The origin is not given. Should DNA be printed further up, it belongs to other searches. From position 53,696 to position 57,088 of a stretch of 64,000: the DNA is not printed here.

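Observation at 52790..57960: Low-GC (~40%) island encoding a dual-methyltransferase/GT4 fusion and an FkbM methyltransferase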

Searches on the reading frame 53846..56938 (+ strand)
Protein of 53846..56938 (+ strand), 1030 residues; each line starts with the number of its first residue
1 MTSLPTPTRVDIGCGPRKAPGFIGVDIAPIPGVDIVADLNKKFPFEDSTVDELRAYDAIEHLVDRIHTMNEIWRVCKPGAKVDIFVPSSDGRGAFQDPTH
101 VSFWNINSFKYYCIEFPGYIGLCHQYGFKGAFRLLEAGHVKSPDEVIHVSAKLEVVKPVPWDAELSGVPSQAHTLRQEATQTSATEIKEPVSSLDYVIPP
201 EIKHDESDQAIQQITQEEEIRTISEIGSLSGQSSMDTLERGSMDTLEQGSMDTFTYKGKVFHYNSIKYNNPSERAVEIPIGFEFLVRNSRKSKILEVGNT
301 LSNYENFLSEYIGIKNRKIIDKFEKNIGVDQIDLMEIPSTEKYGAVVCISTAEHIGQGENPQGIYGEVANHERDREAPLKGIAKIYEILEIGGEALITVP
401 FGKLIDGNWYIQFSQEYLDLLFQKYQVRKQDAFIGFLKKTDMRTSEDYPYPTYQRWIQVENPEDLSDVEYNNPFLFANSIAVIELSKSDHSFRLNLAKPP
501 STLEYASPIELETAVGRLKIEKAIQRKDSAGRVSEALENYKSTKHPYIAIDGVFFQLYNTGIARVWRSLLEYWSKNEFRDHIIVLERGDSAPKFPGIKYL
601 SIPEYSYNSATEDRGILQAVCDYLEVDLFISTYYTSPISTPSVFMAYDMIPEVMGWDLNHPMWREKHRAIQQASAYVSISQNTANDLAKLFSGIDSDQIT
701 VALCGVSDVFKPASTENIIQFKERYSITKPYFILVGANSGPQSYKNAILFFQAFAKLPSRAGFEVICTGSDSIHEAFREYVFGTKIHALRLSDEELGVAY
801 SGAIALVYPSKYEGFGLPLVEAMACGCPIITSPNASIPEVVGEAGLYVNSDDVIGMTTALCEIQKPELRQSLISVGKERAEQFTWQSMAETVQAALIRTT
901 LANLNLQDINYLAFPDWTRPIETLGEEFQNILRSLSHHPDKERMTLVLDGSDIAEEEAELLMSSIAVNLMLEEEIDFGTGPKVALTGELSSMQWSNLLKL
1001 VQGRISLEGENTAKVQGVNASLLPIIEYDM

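Call 5: search_protein_families(library=pfam, proteins=[window:53846-56938:+], max_evalue=0.01)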
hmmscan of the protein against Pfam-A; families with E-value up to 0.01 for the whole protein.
window:53846-56938:+ (1030 aa): 8 families
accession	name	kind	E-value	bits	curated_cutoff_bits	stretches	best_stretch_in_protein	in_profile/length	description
PF13692.12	Glyco_trans_1_4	-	2.7e-17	63.8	27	1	730-863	2-139/142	Glycosyl transferases group 1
PF00534.26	Glycos_transf_1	-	1.3e-15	57.8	26.4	1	743-845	26-135/172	Glycosyl transferases group 1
PF08241.18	Methyltransf_11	-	4.2e-06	27.8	21.2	1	35-81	47-92/95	Methyltransferase domain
PF13524.12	Glyco_trans_1_2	-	8.6e-05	23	25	1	787-892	31-142/144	Glycosyl transferase-like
PF20706.3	GT4-conflict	-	0.00019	21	26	1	785-837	264-316/385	Family 4 Glycosyltransferase in conflict systems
PF13439.12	Glyco_transf_4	-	0.00059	20.3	28.5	1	561-706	3-166/170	Glycosyltransferase Family 4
PF13649.12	Methyltransf_25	-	0.00093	20.3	27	0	36-79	52-96/97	Methyltransferase domain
PF01209.24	Ubie_methyltran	-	0.0049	16.7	20.1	0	33-85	100-152/233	ubiE/COQ5 methyltransferase family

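Call 6: search_protein_families(library=ncbifam, proteins=[window:53846-56938:+], max_evalue=0.01)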
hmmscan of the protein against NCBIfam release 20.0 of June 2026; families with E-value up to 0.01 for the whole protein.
window:53846-56938:+ (1030 aa): 18 families
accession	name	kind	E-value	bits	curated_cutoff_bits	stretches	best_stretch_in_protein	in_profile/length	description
TIGR04047.1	MSMEG_0565_glyc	hypoth_equivalog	7.6e-20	71.3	259.85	1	665-891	131-366/373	MSMEG_0565 family glycosyltransferase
TIGR02149.1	glgA_Coryne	subfamily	6.6e-18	65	302.4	1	659-891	132-382/391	glycogen synthase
TIGR03449.1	mycothiol_MshA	equivalog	6.3e-12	45.1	462.5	1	670-895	162-399/406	D-inositol-3-phosphate glycosyltransferase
NF053787.1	GlcN_PG_synth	equivalog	1.2e-10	40.8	480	1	693-892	160-352/361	N-acetylglucosaminyl phosphatidylglycerol synthase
NF050063.1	ProtGlycPglJ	equivalog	2.2e-09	37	500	1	680-891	152-358/363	N-acetylgalactosamine-N,N'-diacetylbacillosaminyl-diphospho-undecaprenol 4-alpha-N-acetylgalactosaminyltransferase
NF038298.1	EPS_HpsO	equivalog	4.2e-09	35.7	575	1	813-891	299-379/388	hormogonium polysaccharide biosynthesis glycosyltransferase HpsO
TIGR03999.1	thiol_BshA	equivalog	5.3e-09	35.5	273.7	1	804-888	274-362/375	N-acetyl-alpha-D-glucosaminyl L-malate synthase BshA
TIGR03088.1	stp2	hypoth_equivalog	1.5e-08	34.1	409.05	1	674-893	138-367/374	TIGR03088 family PEP-CTERM/XrtA system glycosyltransferase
NF041876.1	EPS_EpsE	equivalog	3.4e-07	29.9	400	1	797-891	290-388/389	exopolysaccharide biosynthesis GT4 family glycosyltransferase EpsE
NF011726.0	PRK15179.1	equivalog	8.6e-07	27.6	733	1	674-874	460-655/694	Vi polysaccharide biosynthesis protein TviE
NF038295.1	EPS_HpsP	equivalog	6.3e-06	25.4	550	1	805-892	290-380/388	hormogonium polysaccharide biosynthesis glycosyltransferase HpsP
NF041010.1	glycosy_Agl16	equivalog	7.6e-06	25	575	1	792-894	243-346/352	glycosylation protein Agl16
NF007396.0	PRK09922.1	equivalog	1.2e-05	24.3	385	1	668-836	131-293/361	lipopolysaccharide 1,6-galactosyltransferase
TIGR04157.1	glyco_rSAM_CFB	subfamily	1.7e-05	24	400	1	664-882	161-378/406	TIGR04157 family glycosyltransferase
TIGR02472.1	sucr_P_syn_N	equivalog_domain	0.00039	19.3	576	1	806-888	344-430/439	sucrose-phosphate synthase, putative, glycosyltransferase domain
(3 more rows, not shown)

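Call 7: find_encoding_contigs(protein=window:53846-56938:+, flank=10000, max_places=6)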
Protein window:53846-56938:+ (1030 aa): no gene with exactly this product is on record in the collection.

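Call 9: find_homologous_proteins(query=window:53846-56938:+, max_evalue=0.00001)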
Query window:53846-56938:+ (1030 aa): 517 proteins with E <= 0.00001 among 6197 candidates; the best 120 are listed.
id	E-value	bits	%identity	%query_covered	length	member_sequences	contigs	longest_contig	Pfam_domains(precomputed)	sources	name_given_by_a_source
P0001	0.0e+0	2360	100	100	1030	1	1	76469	PF00534.27,PF08241.19,PF13692.13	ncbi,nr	ncbi:MAG: glycosyltransferase [Synechococcales bacterium]|nr:glycosyltransferase [Synechococcales ba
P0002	2.1e-278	945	56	75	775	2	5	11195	PF00534.27,PF20706.4,PF13692.13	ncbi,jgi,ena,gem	-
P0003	5.6e-278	943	58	47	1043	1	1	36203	PF13489.13,PF00534.27,PF13524.13,PF13439.13,PF20706.4,PF13692.13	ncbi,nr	ncbi:MAG: methyltransferase domain-containing protein [Lyngbya sp.]|nr:methyltransferase domain-cont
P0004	1.4e-270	919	54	75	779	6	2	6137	PF00534.27,PF13524.13,PF13692.13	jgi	jgi:glycosyltransferase involved in cell wall biosynthesis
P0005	6.2e-269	913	54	75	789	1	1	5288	PF00534.27,PF13439.13,PF20706.4,PF13692.13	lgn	-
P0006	2.5e-260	885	53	75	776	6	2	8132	PF00534.27,PF13692.13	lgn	-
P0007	5.7e-259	880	52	75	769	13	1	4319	PF00534.27,PF13524.13,PF20706.4,PF13692.13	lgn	-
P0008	2.1e-256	872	53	75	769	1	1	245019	PF00534.27,PF13524.13,PF13439.13,PF13692.13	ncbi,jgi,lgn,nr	ncbi:MAG: glycosyltransferase [Kastovskya adunca ATA6-11-RM4]|jgi:glycosyltransferase involved in ce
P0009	1.1e-247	843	57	46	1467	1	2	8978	PF13641.13,PF00534.27,PF13579.13,PF13524.13,PF13439.13,PF00535.33,PF13692.13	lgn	-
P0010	4.3e-109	384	70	19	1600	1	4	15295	PF13844.13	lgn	-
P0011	1.0e-107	380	74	18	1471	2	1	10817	PF04765.20,PF13844.13,PF08241.19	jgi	-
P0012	1.3e-103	366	72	15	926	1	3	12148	PF13844.13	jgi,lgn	-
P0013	1.7e-103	366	74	15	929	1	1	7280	PF13844.13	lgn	-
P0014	6.2e-103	364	71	19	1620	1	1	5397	PF13844.13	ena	-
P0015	1.2e-99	353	74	15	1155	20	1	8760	PF04989.19,PF13578.13,PF13844.13,PF08241.19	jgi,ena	-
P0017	1.4e-98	349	59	22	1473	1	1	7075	PF04765.20,PF13844.13,PF08241.19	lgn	-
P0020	4.9e-98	348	55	23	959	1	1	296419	PF13844.13,PF08241.19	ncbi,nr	ncbi:MAG: methyltransferase domain-containing protein [Nostoc sp. GBBB01]|nr:methyltransferase domai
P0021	1.0e-97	346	75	14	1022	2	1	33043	PF13844.13,PF08241.19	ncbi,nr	ncbi:MAG: methyltransferase domain-containing protein [Nostoc sp. NMS4]|nr:methyltransferase domain-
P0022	1.3e-97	346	73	15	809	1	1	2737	PF13844.13,PF08241.19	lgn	-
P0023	1.7e-97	346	74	14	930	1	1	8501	PF13844.13,PF08241.19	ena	-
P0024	3.9e-97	345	60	18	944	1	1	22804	PF13844.13,PF08241.19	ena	-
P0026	5.9e-97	344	69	16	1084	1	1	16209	PF13844.13,PF00535.33,PF08241.19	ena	-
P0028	1.0e-96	343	56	21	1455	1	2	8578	PF13847.13,PF04765.20,PF13844.13,PF08241.19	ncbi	-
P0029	1.1e-96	343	72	14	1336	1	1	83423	PF04765.20,PF13844.13,PF08241.19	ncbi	ncbi:MAG: glycosyltransferase domain-containing protein [Cyanophyceae cyanobacterium]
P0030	1.3e-96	343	63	17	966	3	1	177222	PF13844.13,PF08241.19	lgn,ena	-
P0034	1.4e-95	339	74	14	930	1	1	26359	PF13844.13,PF08241.19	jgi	jgi:predicted O-linked N-acetylglucosamine transferase (SPINDLY family)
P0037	2.7e-95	338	72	15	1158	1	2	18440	PF04989.19,PF13578.13,PF13844.13,PF08241.19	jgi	jgi:predicted O-linked N-acetylglucosamine transferase (SPINDLY family)/cephalosporin hydroxylase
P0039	1.1e-94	336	60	17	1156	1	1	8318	PF04989.19,PF13578.13,PF13844.13,PF08241.19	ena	-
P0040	1.3e-94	336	72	15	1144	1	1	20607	PF04989.19,PF13578.13,PF13844.13,PF08241.19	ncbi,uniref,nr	ncbi:CmcI family methyltransferase [Kamptonema sp. UHCC 0994]|uniref:CmcI family methyltransferase n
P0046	5.1e-94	334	65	17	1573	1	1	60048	PF13844.13,PF08241.19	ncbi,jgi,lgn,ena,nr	ncbi:MAG: methyltransferase domain-containing protein [Aphanothece sp. CMT-3BRIN-NPC111]|jgi:predict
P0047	5.8e-94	334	48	24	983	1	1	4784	PF13489.13,PF00534.27,PF08241.19,PF08242.19,PF20706.4,PF13692.13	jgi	jgi:glycosyltransferase involved in cell wall biosynthesis/SAM-dependent methyltransferase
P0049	1.9e-93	332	69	15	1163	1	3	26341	PF04989.19,PF13578.13,PF13844.13,PF08241.19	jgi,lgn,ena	jgi:predicted O-linked N-acetylglucosamine transferase (SPINDLY family)/cephalosporin hydroxylase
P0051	3.0e-93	332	72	15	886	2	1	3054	PF13844.13,PF08241.19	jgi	jgi:predicted O-linked N-acetylglucosamine transferase (SPINDLY family)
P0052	3.7e-93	331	72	15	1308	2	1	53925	PF13847.13,PF04765.20,PF13844.13,PF08241.19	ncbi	-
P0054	4.6e-93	331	48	25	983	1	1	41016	PF13489.13,PF00534.27,PF08241.19,PF20706.4,PF13692.13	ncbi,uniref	ncbi:glycosyltransferase [Microcoleus sp. w2-18bC1]|uniref:glycosyltransferase n=1 Tax=unclassified 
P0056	7.3e-93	330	67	14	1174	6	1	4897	PF04989.19,PF13578.13,PF13844.13,PF08241.19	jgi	-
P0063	1.5e-92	329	60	18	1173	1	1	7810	PF04989.19,PF13578.13,PF13844.13,PF08241.19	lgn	-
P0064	1.7e-92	329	66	14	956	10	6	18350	PF13844.13,PF08241.19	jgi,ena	jgi:predicted O-linked N-acetylglucosamine transferase (SPINDLY family)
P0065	2.6e-92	329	57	20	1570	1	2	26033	PF13844.13,PF08241.19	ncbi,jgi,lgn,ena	ncbi:MAG TPA: methyltransferase domain-containing protein [Oculatellaceae cyanobacterium]|jgi:predic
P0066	2.7e-92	329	45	27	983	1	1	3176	PF13489.13,PF00534.27,PF08241.19,PF20706.4,PF13692.13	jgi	jgi:glycosyltransferase involved in cell wall biosynthesis/SAM-dependent methyltransferase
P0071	3.0e-92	328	48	24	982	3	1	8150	PF13489.13,PF00534.27,PF08241.19,PF20706.4,PF13692.13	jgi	-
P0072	3.4e-92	328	51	23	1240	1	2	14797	PF13844.13,PF00535.33,PF08241.19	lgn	-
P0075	4.4e-92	328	48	24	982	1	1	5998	PF13489.13,PF00534.27,PF13524.13,PF08241.19,PF08242.19,PF20706.4,PF13692.13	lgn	-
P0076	4.7e-92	328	48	25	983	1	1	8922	PF13489.13,PF00534.27,PF08241.19,PF20706.4,PF13692.13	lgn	-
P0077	4.9e-92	328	48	25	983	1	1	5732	PF13489.13,PF00534.27,PF08241.19,PF20706.4,PF13692.13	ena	-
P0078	5.2e-92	328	48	25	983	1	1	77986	PF13489.13,PF00534.27,PF08241.19,PF20706.4,PF13692.13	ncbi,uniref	ncbi:glycosyltransferase [Microcoleus sp. S36b_A4]|uniref:glycosyltransferase n=1 Tax=Microcoleus sp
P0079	5.4e-92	328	48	24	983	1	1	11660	PF13489.13,PF00534.27,PF13524.13,PF08241.19,PF20706.4,PF13692.13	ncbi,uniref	ncbi:glycosyltransferase [Microcoleus sp. F4-D5]|uniref:glycosyltransferase n=1 Tax=Microcoleus sp. 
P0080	6.1e-92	327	48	24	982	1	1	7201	PF13489.13,PF00534.27,PF08241.19,PF08242.19,PF20706.4,PF13692.13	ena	-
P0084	1.0e-91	327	72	15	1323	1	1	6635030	PF04765.20,PF13844.13,PF08241.19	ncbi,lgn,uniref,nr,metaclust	ncbi:putative O-linked N-acetylglucosamine transferase, SPINDLY family [Nostoc sp. PCC 7524]|uniref:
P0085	1.0e-91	327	45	27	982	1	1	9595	PF13489.13,PF00534.27,PF08241.19,PF08242.19,PF20706.4,PF13692.13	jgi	jgi:glycosyltransferase involved in cell wall biosynthesis/SAM-dependent methyltransferase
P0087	2.4e-91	325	72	15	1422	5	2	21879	PF00534.27,PF13844.13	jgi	jgi:predicted O-linked N-acetylglucosamine transferase (SPINDLY family)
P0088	3.1e-91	325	47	25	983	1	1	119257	PF13489.13,PF00534.27,PF08241.19,PF20706.4,PF13692.13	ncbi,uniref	ncbi:glycosyltransferase [Microcoleus sp. w1-18aA5]|uniref:glycosyltransferase n=1 Tax=Microcoleus s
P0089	4.1e-91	325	49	23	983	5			PF13489.13,PF00534.27,PF08241.19,PF20706.4,PF13692.13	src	-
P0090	6.3e-91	324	69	15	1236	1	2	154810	PF13844.13,PF00535.33,PF08241.19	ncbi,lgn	-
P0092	7.1e-91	324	69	15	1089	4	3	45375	PF13844.13,PF00535.33,PF08241.19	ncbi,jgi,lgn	jgi:predicted O-linked N-acetylglucosamine transferase (SPINDLY family)/glycosyltransferase involved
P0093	7.3e-91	324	56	19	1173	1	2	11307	PF04989.19,PF13578.13,PF13844.13,PF08241.19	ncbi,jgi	jgi:predicted O-linked N-acetylglucosamine transferase (SPINDLY family)/cephalosporin hydroxylase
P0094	7.7e-91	324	70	15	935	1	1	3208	PF13844.13,PF08241.19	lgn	-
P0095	8.0e-91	324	69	15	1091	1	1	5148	PF13844.13,PF00535.33,PF08241.19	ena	-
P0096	8.0e-91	324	69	15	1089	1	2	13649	PF13844.13,PF00535.33,PF08241.19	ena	-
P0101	2.6e-90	322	47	23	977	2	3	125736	PF13489.13,PF00534.27,PF08241.19,PF20706.4,PF13692.13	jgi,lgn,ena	jgi:glycosyltransferase involved in cell wall biosynthesis/SAM-dependent methyltransferase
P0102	2.7e-90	322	70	15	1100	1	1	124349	PF13844.13,PF00535.33,PF08241.19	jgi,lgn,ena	jgi:predicted O-linked N-acetylglucosamine transferase (SPINDLY family)/glycosyltransferase involved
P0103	2.8e-90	322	48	25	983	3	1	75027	PF13489.13,PF00534.27,PF08241.19,PF20706.4,PF13692.13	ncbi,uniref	ncbi:glycosyltransferase [Microcoleus sp. LAD1_D3]|uniref:glycosyltransferase n=1 Tax=Microcoleus sp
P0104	3.7e-90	321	70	15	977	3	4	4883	PF13844.13,PF08241.19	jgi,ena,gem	-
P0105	7.8e-90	320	64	17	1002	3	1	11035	PF13844.13,PF08241.19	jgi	jgi:predicted O-linked N-acetylglucosamine transferase (SPINDLY family)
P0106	1.4e-89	320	68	15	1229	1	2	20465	PF13844.13,PF00535.33,PF08241.19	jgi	jgi:predicted O-linked N-acetylglucosamine transferase (SPINDLY family)/glycosyltransferase involved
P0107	1.5e-89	319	75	15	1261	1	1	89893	PF13844.13,PF00535.33,PF08241.19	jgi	-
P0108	1.6e-89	319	68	14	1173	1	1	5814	PF04989.19,PF13578.13,PF13844.13,PF08241.19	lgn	-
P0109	1.7e-89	319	69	15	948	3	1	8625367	PF13844.13,PF08241.19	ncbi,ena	-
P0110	2.1e-89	319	44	27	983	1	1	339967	PF13489.13,PF00534.27,PF08241.19,PF20706.4,PF13692.13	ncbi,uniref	ncbi:glycosyltransferase [Microcoleus sp. Pol12B5]|uniref:glycosyltransferase n=1 Tax=Microcoleus sp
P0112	2.5e-89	319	67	15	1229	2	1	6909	PF13844.13,PF00535.33,PF08241.19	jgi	jgi:predicted O-linked N-acetylglucosamine transferase (SPINDLY family)/glycosyltransferase involved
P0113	3.2e-89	318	69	15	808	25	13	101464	PF13844.13,PF08241.19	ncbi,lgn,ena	ncbi:MAG: methyltransferase domain-containing protein [Dolichospermum sp.]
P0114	3.7e-89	318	69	15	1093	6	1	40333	PF13844.13,PF00535.33,PF08241.19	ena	-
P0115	3.9e-89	318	45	27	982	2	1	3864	PF13489.13,PF00534.27,PF13524.13,PF08241.19,PF20706.4,PF13692.13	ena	-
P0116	4.1e-89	318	69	15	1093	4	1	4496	PF13844.13,PF00535.33,PF08241.19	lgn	-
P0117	5.2e-89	318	69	15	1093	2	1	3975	PF13844.13,PF00535.33,PF08241.19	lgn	-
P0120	1.5e-88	316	70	15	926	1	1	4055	PF13844.13,PF08241.19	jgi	jgi:predicted O-linked N-acetylglucosamine transferase (SPINDLY family)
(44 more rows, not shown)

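Call 12: find_encoding_contigs(protein=P0008, flank=10000, max_places=3)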
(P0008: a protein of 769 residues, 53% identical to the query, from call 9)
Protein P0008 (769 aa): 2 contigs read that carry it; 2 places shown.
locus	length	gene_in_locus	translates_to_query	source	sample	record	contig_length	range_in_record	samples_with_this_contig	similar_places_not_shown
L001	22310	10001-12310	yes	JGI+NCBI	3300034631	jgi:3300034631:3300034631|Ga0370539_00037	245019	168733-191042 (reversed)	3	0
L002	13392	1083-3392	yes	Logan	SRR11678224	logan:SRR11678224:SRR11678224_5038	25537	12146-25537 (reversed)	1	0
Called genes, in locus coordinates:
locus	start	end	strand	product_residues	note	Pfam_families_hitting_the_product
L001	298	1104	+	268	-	-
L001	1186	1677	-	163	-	-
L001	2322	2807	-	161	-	PF00502:Phycobilisome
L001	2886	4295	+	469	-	PF01938:TRAM, PF21579:PabTrmU54_TRAM_dom (weak), PF05958:tRNA_U5-meth_tr, PF13847:Methyltransf_31, PF13649:Methyltransf_25 (weak), PF05958:tRNA_U5-meth_tr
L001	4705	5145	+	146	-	PF13581:HATPase_c_2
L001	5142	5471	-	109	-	PF20035:DUF6439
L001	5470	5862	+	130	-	-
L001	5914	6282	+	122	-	PF00903:Glyoxalase, PF13669:Glyoxalase_4 (faint), PF22677:Ble-like_N (weak)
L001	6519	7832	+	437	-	PF00239:Resolvase, PF07508:Recombinase, PF13408:Zn_ribbon_recom (weak)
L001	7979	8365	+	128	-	PF14559:TPR_19 (weak)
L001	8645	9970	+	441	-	PF00534:Glycos_transf_1, PF20706:GT4-conflict, PF13692:Glyco_trans_1_4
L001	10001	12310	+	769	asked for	PF13439:Glyco_transf_4 (weak), PF00534:Glycos_transf_1, PF13524:Glyco_trans_1_2 (weak), PF13692:Glyco_trans_1_4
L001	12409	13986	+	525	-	PF13844:Glyco_transf_41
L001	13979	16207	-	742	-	PF13844:Glyco_transf_41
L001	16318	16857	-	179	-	PF07963:N_methyl, PF16734:Pilin_GH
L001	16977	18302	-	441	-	PF01209:Ubie_methyltran, PF05175:MTS (weak), PF08003:Methyltransf_9 (weak), PF13489:Methyltransf_23, PF13847:Methyltransf_31, PF08241:Methyltransf_11, PF08242:Methyltransf_12, PF13649:Methyltransf_25, +2 more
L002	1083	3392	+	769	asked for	PF13439:Glyco_transf_4 (weak), PF00534:Glycos_transf_1, PF13524:Glyco_trans_1_2 (weak), PF13692:Glyco_trans_1_4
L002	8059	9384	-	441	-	PF01209:Ubie_methyltran, PF05175:MTS (weak), PF08003:Methyltransf_9 (weak), PF13489:Methyltransf_23, PF13847:Methyltransf_31, PF08241:Methyltransf_11, PF08242:Methyltransf_12, PF13649:Methyltransf_25, +2 more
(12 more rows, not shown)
